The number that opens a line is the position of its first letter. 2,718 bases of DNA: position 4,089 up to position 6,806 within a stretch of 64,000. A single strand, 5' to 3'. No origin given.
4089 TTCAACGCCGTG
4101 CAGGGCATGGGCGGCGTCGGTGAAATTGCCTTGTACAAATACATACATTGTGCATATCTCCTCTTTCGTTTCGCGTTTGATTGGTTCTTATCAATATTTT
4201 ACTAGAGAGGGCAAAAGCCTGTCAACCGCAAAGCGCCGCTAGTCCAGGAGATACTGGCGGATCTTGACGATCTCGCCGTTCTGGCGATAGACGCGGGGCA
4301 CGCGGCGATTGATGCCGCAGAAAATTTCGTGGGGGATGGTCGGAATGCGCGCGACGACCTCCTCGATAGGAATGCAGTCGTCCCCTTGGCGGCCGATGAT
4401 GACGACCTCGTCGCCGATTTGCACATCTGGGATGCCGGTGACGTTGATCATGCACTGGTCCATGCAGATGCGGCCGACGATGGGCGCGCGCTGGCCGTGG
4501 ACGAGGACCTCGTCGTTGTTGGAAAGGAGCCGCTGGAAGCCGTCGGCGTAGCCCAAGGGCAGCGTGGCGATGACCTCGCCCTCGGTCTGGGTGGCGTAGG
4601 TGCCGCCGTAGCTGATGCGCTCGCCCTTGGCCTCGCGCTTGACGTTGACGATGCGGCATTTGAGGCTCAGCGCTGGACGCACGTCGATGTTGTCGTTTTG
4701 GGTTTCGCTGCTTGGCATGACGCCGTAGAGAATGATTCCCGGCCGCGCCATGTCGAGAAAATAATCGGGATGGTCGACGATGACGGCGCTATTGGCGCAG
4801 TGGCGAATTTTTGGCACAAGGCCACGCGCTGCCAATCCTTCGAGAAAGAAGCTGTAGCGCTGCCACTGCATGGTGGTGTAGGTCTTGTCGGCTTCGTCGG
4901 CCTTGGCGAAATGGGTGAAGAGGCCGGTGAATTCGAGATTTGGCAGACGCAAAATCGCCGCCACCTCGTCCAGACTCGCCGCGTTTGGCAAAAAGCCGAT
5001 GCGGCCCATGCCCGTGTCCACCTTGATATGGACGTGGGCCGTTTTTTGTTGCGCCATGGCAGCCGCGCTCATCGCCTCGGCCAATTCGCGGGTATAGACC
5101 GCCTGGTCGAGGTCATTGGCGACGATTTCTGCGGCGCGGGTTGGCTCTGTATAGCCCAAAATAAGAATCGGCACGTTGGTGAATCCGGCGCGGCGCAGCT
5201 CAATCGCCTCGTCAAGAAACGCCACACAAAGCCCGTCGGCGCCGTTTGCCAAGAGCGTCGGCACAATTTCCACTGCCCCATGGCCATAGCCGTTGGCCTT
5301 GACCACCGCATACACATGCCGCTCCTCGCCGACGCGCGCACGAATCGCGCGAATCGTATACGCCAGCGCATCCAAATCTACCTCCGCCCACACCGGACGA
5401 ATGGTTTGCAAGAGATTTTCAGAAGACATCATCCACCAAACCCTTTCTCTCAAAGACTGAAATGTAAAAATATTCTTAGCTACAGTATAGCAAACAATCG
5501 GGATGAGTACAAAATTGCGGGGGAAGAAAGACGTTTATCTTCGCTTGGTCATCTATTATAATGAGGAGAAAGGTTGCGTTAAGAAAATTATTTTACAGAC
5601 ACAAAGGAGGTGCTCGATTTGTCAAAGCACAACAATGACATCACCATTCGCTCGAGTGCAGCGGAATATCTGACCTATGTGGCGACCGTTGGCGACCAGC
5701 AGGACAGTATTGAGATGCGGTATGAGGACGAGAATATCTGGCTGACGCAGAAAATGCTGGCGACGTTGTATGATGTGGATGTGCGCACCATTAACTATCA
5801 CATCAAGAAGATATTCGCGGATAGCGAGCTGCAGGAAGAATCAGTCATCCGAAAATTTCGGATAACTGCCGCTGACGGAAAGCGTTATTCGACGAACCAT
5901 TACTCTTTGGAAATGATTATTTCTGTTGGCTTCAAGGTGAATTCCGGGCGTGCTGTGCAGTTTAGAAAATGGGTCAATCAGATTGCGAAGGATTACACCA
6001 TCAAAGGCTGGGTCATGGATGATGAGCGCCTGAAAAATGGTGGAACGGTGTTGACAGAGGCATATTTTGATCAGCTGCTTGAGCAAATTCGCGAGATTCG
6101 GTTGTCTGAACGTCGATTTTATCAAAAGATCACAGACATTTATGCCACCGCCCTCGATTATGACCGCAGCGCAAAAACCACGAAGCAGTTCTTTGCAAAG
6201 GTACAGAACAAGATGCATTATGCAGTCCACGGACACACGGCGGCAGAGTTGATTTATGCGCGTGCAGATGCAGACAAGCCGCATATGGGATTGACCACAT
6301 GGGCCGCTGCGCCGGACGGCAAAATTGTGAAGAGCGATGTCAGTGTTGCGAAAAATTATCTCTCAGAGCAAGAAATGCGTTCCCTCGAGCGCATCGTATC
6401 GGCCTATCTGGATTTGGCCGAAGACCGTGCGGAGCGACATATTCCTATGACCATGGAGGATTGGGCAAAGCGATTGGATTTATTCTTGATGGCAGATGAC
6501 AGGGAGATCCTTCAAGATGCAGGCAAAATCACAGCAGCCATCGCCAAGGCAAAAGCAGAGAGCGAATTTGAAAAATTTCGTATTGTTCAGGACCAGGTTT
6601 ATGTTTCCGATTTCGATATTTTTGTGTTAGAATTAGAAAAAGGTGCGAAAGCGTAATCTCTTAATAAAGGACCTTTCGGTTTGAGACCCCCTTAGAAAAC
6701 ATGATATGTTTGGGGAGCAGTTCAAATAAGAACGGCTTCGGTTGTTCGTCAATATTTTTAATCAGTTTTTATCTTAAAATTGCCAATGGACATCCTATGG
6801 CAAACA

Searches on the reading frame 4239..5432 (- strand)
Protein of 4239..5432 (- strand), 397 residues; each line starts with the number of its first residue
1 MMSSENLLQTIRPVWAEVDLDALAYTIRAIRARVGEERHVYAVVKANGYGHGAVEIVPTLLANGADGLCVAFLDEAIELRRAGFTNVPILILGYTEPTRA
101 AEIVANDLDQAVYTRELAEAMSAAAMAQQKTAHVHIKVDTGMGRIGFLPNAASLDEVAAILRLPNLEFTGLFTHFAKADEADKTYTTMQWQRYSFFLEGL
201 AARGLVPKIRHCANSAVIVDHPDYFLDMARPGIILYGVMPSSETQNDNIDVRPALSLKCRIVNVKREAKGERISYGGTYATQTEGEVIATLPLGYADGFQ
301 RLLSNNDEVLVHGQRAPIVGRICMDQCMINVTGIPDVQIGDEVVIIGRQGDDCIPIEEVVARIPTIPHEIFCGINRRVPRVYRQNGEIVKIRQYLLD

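Call 64: search_protein_families(library=pfam, proteins=[window:4239-5432:-], max_evalue=0.001)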
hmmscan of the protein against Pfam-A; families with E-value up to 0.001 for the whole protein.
window:4239-5432:- (397 aa): 2 families
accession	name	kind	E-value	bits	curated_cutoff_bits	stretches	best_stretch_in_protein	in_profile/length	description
PF01168.26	Ala_racemase_N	-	2.3e-72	243.7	24.1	1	18-240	1-220/220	Alanine racemase, N-terminal domain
PF00842.27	Ala_racemase_C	-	3.9e-46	156.2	25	1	254-382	1-127/127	Alanine racemase, C-terminal domain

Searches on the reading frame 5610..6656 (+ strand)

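Call 64: search_protein_families(library=pfam, proteins=[window:5610-6656:+], max_evalue=0.001)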
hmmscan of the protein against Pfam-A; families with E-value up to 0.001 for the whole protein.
window:5610-6656:+ (348 aa): 2 families
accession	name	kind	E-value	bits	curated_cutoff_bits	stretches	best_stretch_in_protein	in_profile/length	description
PF13310.11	Virulence_RhuM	-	7.7e-111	369.8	33.7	1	78-329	1-249/252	Virulence protein RhuM family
PF00708.24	Acylphosphatase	-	0.00027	21.6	22.5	1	116-185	12-77/85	Acylphosphatase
